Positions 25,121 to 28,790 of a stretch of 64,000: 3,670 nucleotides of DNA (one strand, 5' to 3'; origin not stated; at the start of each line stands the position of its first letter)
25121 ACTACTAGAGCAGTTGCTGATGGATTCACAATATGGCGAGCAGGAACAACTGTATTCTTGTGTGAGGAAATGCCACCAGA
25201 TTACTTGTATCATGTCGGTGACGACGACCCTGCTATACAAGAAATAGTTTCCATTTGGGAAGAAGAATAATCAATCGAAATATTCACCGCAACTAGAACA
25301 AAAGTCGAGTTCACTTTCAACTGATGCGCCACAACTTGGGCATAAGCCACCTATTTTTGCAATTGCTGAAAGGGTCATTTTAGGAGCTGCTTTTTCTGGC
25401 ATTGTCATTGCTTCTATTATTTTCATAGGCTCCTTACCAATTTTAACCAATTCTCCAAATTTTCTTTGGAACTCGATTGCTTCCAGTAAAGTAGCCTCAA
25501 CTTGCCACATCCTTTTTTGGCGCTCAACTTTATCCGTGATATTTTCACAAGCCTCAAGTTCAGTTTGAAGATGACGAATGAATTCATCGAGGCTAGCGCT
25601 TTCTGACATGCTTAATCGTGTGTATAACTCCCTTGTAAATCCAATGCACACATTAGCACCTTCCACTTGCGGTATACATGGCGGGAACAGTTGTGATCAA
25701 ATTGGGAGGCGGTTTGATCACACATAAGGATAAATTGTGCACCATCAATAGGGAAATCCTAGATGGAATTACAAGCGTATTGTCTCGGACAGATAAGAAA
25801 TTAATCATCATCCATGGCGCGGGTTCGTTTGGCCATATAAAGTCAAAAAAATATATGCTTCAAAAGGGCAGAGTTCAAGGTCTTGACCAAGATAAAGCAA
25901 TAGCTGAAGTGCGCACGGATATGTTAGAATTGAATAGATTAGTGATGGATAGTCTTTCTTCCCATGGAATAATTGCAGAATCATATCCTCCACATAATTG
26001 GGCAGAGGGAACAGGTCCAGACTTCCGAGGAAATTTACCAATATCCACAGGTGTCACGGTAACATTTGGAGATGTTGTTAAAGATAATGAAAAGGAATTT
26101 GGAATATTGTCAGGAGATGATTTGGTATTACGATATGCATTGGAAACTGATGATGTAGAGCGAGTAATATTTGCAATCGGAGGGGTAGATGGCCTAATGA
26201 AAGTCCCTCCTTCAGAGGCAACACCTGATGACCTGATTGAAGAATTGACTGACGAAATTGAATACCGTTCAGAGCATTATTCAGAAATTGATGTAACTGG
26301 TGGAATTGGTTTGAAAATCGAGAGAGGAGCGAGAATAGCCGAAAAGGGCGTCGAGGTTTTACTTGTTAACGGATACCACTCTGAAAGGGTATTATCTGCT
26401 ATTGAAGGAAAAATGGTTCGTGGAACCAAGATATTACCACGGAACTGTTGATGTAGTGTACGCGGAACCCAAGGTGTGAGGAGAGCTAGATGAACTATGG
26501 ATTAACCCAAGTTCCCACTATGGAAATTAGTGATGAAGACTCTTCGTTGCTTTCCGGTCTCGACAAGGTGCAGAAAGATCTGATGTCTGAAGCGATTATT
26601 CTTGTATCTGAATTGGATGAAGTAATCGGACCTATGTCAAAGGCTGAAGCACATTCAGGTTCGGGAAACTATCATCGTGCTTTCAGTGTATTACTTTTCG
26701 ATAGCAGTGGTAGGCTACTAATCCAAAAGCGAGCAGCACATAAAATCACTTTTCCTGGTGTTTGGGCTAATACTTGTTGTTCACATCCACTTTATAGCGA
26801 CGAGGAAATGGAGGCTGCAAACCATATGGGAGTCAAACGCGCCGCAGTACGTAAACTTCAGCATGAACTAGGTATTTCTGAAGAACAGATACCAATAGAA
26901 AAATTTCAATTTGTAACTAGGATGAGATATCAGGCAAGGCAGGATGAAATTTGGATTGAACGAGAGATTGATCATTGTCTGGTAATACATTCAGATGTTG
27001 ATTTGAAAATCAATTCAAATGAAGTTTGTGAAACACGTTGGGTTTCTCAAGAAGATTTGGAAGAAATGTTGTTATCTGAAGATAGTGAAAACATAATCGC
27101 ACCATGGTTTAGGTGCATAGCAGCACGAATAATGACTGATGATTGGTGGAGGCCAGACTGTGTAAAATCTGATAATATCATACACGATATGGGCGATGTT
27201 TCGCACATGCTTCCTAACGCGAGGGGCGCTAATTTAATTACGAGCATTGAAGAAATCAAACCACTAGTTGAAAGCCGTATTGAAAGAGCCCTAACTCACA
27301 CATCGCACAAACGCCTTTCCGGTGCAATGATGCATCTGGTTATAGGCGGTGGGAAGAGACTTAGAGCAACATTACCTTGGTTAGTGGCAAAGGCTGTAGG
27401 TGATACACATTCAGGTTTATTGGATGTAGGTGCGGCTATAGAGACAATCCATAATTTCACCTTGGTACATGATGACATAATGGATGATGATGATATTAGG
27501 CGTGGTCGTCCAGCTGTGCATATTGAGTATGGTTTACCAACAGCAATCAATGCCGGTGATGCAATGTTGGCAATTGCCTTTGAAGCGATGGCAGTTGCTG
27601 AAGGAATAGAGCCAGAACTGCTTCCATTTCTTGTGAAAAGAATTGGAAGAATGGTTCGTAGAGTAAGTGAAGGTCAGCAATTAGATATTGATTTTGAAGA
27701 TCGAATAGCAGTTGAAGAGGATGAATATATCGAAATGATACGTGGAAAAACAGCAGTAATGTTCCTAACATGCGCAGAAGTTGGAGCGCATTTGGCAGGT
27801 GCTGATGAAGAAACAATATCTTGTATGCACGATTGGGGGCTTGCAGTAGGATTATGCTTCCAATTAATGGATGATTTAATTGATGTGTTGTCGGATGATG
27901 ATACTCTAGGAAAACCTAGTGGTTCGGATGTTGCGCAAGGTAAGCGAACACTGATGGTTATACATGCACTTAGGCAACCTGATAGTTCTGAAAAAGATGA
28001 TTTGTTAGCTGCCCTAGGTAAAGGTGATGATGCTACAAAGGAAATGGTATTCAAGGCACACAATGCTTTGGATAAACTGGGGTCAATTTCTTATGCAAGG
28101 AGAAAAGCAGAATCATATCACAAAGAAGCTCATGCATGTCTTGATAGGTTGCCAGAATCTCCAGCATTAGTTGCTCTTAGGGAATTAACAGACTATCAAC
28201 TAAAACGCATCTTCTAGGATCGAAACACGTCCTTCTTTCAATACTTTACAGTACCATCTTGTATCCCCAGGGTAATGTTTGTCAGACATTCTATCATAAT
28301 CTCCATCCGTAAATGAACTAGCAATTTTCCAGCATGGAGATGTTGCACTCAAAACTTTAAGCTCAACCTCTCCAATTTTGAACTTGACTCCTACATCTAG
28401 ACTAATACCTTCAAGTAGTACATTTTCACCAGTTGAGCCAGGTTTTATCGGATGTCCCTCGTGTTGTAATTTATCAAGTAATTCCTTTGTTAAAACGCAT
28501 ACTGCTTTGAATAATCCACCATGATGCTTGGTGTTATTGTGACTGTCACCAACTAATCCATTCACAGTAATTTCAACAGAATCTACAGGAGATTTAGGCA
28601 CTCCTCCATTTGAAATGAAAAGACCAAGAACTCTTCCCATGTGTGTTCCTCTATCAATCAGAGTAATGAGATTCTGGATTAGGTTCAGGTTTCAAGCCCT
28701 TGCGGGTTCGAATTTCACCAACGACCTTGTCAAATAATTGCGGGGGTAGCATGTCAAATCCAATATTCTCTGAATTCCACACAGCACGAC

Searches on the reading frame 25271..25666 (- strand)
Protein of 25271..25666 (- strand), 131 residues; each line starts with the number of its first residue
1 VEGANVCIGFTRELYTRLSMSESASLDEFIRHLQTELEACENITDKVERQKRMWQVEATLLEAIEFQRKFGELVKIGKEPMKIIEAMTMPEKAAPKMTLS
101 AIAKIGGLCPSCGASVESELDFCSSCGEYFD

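Call 3: search_protein_families(library=pfam, proteins=[window:25271-25666:-], max_evalue=0.1)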
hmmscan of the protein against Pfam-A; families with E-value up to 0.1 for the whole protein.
window:25271-25666:- (131 aa): 9 families
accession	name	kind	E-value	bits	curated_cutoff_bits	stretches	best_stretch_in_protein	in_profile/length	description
PF24460.1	DUF7575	-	9e-07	28.6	28.5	1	109-131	6-28/28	Domain of unknown function (DUF7575)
PF24463.1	DUF7577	-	0.00015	21.8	28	1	109-127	5-23/27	Domain of unknown function (DUF7577)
PF13248.11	Zn_ribbon_3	-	0.00015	21.6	27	1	109-128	5-24/26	zinc-ribbon domain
PF12773.13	DZR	-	0.00024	21.6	27.3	1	107-127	25-45/45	Double zinc ribbon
PF13240.11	Zn_Ribbon_1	-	0.0012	19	25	1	109-127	2-20/23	zinc-ribbon domain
PF17032.10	Zn_ribbon_15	-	0.0039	18.4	28.9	1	106-127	52-73/73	zinc-ribbon family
PF18912.6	DZR_2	-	0.017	15.3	27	1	109-127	10-28/56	Double zinc ribbon domain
PF09763.15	Sec3_CC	-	0.034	14.4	27.1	1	18-58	39-79/133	Exocyst complex component Sec3, coiled-coil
PF12806.12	Acyl-CoA_dh_C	-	0.049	14.2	30.3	1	23-74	11-62/124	Acetyl-CoA dehydrogenase C-terminal like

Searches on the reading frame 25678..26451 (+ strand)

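Call 68: search_protein_families(library=pfam, proteins=[window:25678-26451:+], max_evalue=0.00001)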
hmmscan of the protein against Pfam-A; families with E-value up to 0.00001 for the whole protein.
window:25678-26451:+ (257 aa): 1 family
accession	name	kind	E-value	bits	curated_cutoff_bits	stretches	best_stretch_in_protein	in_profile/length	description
PF00696.33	AA_kinase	-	7e-16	59.1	24.9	1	4-231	2-234/234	Amino acid kinase family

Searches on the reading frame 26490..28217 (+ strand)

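Call 68: search_protein_families(library=pfam, proteins=[window:26490-28217:+], max_evalue=0.00001)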
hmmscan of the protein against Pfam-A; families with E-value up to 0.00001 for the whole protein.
window:26490-28217:+ (575 aa): 2 families
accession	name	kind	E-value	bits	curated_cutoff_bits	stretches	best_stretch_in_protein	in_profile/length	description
PF00348.22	polyprenyl_synt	-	1.7e-65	221.1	27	1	274-518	2-243/251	Polyprenyl synthetase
PF00293.34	NUDIX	-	7.4e-14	52.3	21.1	1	61-199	2-127/134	NUDIX domain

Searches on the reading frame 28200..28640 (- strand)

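Call 68: search_protein_families(library=pfam, proteins=[window:28200-28640:-], max_evalue=0.00001)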
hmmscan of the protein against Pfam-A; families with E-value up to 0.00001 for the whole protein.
window:28200-28640:- (146 aa): 1 family
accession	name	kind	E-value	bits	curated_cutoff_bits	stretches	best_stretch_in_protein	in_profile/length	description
PF03473.23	MOSC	-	1.9e-17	63.9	22.7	1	37-140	2-114/120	MOSC domain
